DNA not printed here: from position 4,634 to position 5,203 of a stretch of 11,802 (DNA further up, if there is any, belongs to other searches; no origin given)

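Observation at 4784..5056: Acidic 90-aa protein translationally coupled to the Mnt repressor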

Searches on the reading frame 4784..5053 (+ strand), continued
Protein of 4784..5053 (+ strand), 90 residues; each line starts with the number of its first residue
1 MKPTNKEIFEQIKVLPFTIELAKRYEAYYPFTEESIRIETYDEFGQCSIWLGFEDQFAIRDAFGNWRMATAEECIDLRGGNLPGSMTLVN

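Call 62: find_encoding_contigs(protein=P0011, flank=4000, max_places=2)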
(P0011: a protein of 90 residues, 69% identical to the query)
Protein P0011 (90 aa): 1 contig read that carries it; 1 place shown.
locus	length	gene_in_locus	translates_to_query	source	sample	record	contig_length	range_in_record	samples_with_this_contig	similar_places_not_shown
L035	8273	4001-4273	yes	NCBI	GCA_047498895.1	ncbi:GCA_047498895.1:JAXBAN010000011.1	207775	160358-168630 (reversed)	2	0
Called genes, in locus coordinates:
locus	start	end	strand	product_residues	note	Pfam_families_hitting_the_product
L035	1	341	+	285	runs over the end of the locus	PF22759:E217_GP41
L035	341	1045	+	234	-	-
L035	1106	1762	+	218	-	-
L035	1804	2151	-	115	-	PF03869:Arc, PF22513:FitA-like_RHH (weak)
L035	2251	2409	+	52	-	-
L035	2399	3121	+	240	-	PF02498:Bro-N, PF10548:P22_AR_C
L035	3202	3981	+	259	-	PF10543:ORF6N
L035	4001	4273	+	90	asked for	-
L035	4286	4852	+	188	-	PF01973:MptE-like (weak)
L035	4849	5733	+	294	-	-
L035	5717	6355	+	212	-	PF13489:Methyltransf_23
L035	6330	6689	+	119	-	PF10934:Sheath_initiator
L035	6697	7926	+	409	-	PF04865:Baseplate_J (weak)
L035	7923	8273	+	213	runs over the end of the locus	PF11041:Phage_Wedge1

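Call 68: fold_search(model_id=the predicted structure, library=pdb)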
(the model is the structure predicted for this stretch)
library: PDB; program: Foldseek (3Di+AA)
matches with E <= 10: 396; with E <= 0.001: 0
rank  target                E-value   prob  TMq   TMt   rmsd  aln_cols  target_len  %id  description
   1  5lhx_B                6.9e-01  0.38  0.38  0.40   6.6        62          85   10  PB3 Domain of Drosophila melanogaster PLK4 (Sak) (released 2017-03-01)
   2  1wth_A                9.4e-01  0.28  0.29  0.05   3.6        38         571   10  Crystal structure of gp5-S351L mutant and gp27 complex (released 2005-03-08)
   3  6mf5_A                1.0e+00  0.06  0.29  0.13  13.9       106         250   14  Crystal structure of budding yeast Cdc5 polo-box domain in complex with Spc72 phosphopeptide. (released 2020-02-19)
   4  9s6c_A                1.1e+00  0.20  0.30  0.10   3.6        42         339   12  B12 Binding protein - BtuK1 (released 2025-09-17)
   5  4py5_A                1.1e+00  0.15  0.32  0.12  10.7        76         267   17  Thermovibrio ammonificans RNase H3 in complex with 19-mer RNA/DNA (released 2014-07-30)
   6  4h5x_B                1.1e+00  0.04  0.20  0.10  13.9       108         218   14  human Plk1-PBD with a glycerol bound at the phophopeptide binding site (released 2012-10-03)
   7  4ld1                  1.1e+00  0.33  0.33  0.20   2.7        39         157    8  Structural analysis of the microcephaly protein CPAP G-box domain suggests a role in centriole elongation. (released 2013-09-04)
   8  3i7d_B                1.1e+00  0.13  0.24  0.15   8.5        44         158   14  Crystal structure of sugar phosphate isomerase from a cupin superfamily SPO2919 from Silicibacter pomeroyi (YP_168127. (released 2009-07-21)
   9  8oyv_A                1.1e+00  0.12  0.28  0.16  14.6        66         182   17  De novo designed Claudin fold CLF_4 (released 2023-10-18)
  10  4whh_A                1.1e+00  0.04  0.19  0.10  13.8       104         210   14  A New Class of Peptidomimetics Targeting the Polo-box Domain of Polo-like kinase 1 (released 2014-12-03)
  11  1pdl_A                1.2e+00  0.21  0.29  0.06   4.6        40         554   10  Fitting of gp5 in the cryoEM reconstruction of the bacteriophage T4 baseplate (released 2003-09-09)
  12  3p35_A                1.2e+00  0.03  0.19  0.10  14.8       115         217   13  Polo-like kinase I Polo-box domain in complex with MQSpSPL phosphopeptide (released 2011-04-27)
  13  1k28_A                1.3e+00  0.21  0.29  0.06   4.6        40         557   10  The Structure of the Bacteriophage T4 Cell-Puncturing Device (released 2002-02-06)
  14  6n45_A                1.3e+00  0.18  0.28  0.14   5.5        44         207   14  Crystal structure of the cryptic polo box domain of human activated Plk4 variant 1 (released 2019-09-04)
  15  8a0k_B                1.4e+00  0.04  0.21  0.12  13.3       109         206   10  crystal structure of the kinetoplastid kinetochore protein Trypanosoma brucei KKT3 Divergent Polo-Box domain (released 2022-06-15)
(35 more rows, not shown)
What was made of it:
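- On Type II TA toxin (RelE/ParE and similar): Foldseek PDB best E 0.69 (call 68).
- Tried and rejected: Foldseek against PDB gave a best E of 0.69 (call 68).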

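Call 79: find_encoding_contigs(protein=P0004, flank=3500, max_places=2)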
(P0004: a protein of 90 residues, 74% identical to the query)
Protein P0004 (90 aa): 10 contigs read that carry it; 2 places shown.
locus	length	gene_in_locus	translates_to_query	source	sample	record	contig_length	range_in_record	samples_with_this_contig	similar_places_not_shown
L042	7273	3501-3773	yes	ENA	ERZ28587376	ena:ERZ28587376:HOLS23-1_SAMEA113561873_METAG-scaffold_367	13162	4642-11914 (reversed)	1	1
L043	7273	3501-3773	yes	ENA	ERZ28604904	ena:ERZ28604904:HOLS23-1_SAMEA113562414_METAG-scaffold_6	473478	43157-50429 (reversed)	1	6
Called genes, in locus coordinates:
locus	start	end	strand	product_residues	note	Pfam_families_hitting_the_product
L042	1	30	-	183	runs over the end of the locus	PF01973:MptE-like (faint)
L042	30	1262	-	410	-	PF04865:Baseplate_J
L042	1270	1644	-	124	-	PF10934:Sheath_initiator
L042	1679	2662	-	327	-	PF10547:P22_AR_N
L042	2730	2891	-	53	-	PF03869:Arc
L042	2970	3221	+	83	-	PF03869:Arc, PF22513:FitA-like_RHH (weak), PF11423:Repressor_Mnt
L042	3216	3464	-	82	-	-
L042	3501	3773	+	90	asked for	-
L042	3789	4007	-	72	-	-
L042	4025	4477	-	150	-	-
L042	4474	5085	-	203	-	PF18946:Apex (weak)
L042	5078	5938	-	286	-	PF22759:E217_GP41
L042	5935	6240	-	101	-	PF22479:Pam3_gp18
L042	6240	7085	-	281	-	-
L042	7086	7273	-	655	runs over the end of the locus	-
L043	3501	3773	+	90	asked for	-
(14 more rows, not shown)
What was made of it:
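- Coupling to mnt is tight in seven lineages, and an eighth has a small gene between them (call 79).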

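Call 80: find_encoding_contigs(protein=P0021, flank=3500, max_places=2)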
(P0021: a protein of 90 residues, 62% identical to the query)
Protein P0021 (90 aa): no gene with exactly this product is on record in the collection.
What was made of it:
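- Tried and rejected: Its context could not be retrieved (call 80).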

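Call 81: find_encoding_contigs(protein=P0001, flank=3500, max_places=4)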
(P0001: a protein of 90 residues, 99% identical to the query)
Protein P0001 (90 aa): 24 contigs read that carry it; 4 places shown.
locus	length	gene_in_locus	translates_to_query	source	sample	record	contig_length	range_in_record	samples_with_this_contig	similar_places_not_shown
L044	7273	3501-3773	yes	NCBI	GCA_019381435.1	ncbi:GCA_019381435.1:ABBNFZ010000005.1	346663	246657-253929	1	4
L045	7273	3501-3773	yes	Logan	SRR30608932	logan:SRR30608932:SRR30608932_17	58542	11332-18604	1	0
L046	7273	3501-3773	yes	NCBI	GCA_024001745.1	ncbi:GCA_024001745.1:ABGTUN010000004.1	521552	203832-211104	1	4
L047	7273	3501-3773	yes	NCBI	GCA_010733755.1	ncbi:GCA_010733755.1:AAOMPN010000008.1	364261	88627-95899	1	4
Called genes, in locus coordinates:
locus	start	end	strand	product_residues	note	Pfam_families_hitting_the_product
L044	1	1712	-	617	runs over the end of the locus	PF09008:Head_binding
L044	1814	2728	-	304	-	PF10547:P22_AR_N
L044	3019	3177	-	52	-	PF03869:Arc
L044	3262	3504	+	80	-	PF03869:Arc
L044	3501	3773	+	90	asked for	-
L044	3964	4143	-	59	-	-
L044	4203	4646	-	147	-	-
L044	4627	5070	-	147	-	PF13274:SocA_Panacea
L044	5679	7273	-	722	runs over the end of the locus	-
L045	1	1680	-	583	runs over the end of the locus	PF09008:Head_binding, PF27114:Phage_tail_beta, PF13229:Beta_helix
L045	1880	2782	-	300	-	PF10547:P22_AR_N, PF10548:P22_AR_C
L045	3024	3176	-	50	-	PF03869:Arc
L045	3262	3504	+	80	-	PF03869:Arc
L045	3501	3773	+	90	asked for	-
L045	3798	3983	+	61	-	-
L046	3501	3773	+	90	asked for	-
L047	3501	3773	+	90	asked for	-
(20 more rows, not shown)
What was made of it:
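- Salmonella relatives carry varied cargo just beyond ORF90, such as SocA_Panacea, DUF1902 and SieA (call 81).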
